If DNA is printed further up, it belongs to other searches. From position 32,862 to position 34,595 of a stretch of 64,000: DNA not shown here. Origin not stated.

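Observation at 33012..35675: rpoN displaced from the lptB-hpf neighbourhood and translationally coupled (3-nt gap) to a secreted S1 peptidase with Ca-binding-type repeats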

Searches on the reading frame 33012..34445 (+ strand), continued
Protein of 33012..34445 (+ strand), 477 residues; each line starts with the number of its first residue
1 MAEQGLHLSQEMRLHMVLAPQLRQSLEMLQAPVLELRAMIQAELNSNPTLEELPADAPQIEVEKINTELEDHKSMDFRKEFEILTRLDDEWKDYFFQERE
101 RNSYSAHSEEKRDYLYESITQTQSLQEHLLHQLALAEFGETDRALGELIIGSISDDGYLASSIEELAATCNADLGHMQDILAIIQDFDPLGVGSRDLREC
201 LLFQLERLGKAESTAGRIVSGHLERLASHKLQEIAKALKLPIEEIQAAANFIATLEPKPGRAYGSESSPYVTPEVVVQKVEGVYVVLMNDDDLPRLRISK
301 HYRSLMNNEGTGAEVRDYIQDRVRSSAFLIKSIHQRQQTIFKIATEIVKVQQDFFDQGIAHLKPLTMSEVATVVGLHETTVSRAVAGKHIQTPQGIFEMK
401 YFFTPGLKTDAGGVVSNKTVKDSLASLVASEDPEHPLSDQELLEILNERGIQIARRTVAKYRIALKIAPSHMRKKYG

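Call 26: search_protein_families(library=pfam, proteins=[L093:1542-4826:+, L099:9120-9902:-, L087:1722-3746:+], max_evalue=0.001)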
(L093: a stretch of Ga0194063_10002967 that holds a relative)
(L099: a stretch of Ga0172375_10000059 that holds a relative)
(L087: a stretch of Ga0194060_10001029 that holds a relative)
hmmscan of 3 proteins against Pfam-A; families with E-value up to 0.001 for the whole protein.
L093:1542-4826:+ (1094 aa): 6 families
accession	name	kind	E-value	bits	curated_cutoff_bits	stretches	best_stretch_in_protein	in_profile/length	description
PF00270.35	DEAD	-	1.5e-22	80.6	26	1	567-728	1-164/167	DEAD/DEAH box helicase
PF03461.20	TRCF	-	2.2e-19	70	25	1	981-1060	4-83/95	TRCF domain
PF00271.37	Helicase_C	-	3.1e-18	66.5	23.5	1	767-871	10-109/110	Helicase conserved C-terminal domain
PF02559.22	CarD_TRCF_RID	-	2.7e-16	59.8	23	1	443-498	2-57/57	CarD-like/TRCF RID domain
PF17757.6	UvrB_inter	-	2.4e-15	56.8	22.9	1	144-230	3-90/91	UvrB interaction domain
PF04851.21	ResIII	-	6.7e-07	29.8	22.5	1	568-723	6-162/164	Type III restriction enzyme, res subunit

L099:9120-9902:- (260 aa): 2 families
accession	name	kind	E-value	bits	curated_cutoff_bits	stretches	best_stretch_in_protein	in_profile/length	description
PF12706.13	Lactamase_B_2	-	9.5e-23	81.3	27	1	25-207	2-192/200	Beta-lactamase superfamily domain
PF00753.33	Lactamase_B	-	1.5e-15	58.1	22.7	1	12-184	4-162/196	Metallo-beta-lactamase superfamily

L087:1722-3746:+ (674 aa): 5 families
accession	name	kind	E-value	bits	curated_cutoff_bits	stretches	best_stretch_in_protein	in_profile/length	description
PF04539.22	Sigma70_r3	-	1.7e-29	102.2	25.3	1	518-594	1-77/78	Sigma-70 region 3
PF04542.20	Sigma70_r2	-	1.5e-22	79.6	24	1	439-509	1-71/71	Sigma-70 region 2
PF04545.22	Sigma70_r4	-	1.2e-20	73.2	24.1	1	607-660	1-50/50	Sigma-70, region 4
PF03979.19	Sigma70_r1_1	-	2.5e-14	53.4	22.5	1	138-198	2-63/81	Sigma-70 factor, region 1.1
PF00140.25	Sigma70_r1_2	-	5.6e-12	45.9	22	1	220-248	1-29/34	Sigma-70 factor, region 1.2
